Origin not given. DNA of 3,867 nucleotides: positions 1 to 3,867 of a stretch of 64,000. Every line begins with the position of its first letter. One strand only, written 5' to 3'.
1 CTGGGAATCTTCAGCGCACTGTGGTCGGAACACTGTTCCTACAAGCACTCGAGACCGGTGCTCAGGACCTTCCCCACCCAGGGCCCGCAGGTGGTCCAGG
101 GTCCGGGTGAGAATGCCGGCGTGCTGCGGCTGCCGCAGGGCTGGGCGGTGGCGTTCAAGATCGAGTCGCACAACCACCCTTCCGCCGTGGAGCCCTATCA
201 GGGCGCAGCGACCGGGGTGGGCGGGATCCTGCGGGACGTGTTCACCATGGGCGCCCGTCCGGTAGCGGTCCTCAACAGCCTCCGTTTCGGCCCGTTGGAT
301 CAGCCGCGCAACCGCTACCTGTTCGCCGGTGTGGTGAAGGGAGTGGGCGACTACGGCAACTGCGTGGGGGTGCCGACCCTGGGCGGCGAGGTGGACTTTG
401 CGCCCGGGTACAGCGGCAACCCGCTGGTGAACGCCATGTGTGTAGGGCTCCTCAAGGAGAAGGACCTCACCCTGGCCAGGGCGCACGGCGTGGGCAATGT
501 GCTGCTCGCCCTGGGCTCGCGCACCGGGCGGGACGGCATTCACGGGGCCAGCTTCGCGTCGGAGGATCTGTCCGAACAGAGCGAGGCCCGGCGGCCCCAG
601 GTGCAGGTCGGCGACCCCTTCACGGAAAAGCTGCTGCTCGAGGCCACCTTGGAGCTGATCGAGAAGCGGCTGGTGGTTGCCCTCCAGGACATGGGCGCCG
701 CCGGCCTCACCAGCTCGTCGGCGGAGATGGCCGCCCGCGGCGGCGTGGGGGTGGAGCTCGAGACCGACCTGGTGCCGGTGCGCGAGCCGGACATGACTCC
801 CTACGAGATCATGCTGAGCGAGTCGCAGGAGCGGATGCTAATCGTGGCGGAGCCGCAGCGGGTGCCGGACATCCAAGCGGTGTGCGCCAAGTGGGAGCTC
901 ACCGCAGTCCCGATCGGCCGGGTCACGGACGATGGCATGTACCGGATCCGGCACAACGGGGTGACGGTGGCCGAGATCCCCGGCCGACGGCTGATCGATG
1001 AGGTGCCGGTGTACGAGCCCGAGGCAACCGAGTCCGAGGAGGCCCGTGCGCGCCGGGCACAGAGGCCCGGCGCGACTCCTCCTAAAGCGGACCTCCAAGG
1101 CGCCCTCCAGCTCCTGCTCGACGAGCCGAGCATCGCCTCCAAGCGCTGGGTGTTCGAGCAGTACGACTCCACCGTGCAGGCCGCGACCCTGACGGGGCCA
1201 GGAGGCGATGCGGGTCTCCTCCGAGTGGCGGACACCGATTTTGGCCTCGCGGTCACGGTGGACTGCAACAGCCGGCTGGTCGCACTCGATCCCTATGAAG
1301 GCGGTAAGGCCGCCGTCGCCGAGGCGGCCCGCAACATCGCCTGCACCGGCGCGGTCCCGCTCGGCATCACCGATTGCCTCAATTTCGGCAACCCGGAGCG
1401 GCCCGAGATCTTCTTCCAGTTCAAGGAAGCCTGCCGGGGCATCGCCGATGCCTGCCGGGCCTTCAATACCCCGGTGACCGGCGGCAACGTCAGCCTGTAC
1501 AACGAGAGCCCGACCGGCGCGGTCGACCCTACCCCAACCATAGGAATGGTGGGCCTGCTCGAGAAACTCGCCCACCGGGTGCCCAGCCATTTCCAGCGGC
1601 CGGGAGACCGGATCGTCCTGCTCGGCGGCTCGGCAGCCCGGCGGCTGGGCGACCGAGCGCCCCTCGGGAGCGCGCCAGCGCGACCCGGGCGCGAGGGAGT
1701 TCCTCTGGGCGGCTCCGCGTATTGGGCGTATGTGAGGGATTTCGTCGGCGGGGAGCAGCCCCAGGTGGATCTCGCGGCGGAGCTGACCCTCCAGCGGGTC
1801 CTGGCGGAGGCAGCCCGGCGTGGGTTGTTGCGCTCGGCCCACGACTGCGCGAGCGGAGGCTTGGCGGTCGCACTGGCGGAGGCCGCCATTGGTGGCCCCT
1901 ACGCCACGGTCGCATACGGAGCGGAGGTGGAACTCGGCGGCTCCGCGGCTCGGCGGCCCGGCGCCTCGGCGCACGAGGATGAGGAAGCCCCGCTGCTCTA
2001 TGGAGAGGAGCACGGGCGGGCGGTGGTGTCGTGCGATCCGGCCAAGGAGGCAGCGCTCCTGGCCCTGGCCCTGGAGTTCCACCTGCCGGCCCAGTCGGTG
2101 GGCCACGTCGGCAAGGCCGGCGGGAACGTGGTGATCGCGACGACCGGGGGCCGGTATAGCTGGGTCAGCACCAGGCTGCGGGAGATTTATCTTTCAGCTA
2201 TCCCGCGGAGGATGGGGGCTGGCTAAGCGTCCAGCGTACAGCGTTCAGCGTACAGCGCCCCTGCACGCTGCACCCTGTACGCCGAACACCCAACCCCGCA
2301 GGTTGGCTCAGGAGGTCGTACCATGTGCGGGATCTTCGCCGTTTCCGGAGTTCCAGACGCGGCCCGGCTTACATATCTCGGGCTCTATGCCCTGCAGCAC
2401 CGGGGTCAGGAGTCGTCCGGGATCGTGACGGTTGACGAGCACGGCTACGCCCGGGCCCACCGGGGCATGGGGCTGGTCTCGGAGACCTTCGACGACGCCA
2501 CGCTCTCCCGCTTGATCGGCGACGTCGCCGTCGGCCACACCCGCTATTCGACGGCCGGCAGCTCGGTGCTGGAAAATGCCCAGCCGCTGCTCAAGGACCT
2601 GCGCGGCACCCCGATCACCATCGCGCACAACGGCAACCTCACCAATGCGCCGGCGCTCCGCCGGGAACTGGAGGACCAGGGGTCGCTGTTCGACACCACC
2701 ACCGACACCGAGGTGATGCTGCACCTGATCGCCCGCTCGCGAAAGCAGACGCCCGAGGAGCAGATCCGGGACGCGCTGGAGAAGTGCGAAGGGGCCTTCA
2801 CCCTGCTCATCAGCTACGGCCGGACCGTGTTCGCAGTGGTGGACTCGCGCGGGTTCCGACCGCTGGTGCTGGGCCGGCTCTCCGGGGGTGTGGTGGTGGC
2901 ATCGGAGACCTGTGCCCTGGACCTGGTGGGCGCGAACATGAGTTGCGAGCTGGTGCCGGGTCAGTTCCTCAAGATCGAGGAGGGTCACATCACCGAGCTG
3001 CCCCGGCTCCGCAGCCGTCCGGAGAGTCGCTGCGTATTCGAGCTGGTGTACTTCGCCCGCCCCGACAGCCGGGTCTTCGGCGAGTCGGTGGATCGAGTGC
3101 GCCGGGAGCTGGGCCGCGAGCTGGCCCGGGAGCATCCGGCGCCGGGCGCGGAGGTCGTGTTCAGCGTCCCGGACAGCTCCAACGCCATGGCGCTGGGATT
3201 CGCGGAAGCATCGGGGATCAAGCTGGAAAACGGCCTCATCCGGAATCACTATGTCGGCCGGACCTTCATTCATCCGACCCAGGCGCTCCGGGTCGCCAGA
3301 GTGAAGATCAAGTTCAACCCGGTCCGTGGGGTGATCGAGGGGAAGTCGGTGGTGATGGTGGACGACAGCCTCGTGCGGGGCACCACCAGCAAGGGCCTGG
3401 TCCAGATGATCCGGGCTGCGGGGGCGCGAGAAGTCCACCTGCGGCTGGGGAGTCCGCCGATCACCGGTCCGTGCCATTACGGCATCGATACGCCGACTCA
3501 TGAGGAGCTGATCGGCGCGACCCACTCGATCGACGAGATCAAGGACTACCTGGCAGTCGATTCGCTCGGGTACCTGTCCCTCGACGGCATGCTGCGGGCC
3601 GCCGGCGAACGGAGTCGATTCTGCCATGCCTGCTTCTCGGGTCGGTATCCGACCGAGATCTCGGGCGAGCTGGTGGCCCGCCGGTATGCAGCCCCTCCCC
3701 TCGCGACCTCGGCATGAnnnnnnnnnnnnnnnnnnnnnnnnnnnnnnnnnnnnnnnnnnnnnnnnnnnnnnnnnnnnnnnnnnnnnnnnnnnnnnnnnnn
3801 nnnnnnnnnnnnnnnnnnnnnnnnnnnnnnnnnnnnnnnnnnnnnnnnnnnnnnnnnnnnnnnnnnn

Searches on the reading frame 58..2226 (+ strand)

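Call 8: search_protein_families(library=pfam, proteins=[window:58-2226:+], max_evalue=0.01)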
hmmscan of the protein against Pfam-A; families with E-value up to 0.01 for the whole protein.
window:58-2226:+ (722 aa): 2 families
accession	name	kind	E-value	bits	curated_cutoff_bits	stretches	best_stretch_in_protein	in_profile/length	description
PF00586.29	AIRS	-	1.6e-59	199.6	24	2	17-131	1-111/112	AIR synthase related protein, N-terminal domain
PF02769.27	AIRS_C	-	4.9e-56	189.6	23.1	2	145-298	2-154/156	AIR synthase related protein, C-terminal domain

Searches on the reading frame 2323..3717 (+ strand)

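Call 8: search_protein_families(library=pfam, proteins=[window:2323-3717:+], max_evalue=0.01)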
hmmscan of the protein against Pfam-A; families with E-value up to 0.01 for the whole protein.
window:2323-3717:+ (464 aa): 5 families
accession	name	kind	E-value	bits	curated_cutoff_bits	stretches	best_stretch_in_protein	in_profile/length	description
PF13522.11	GATase_6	-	1.8e-19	70.5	27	1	66-195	10-130/130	Glutamine amidotransferase domain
PF13537.11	GATase_7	-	9.4e-19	68.1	25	1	80-199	7-121/123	Glutamine amidotransferase domain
PF13230.11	GATase_4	-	6.3e-08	32.3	23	1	68-176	73-189/272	Glutamine amidotransferases class-II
PF00310.26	GATase_2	-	0.0045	16.2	19.9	0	154-219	327-395/420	Glutamine amidotransferases class-II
PF00156.33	Pribosyltran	-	0.006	16.4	26.3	0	333-373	80-120/158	Phosphoribosyl transferase domain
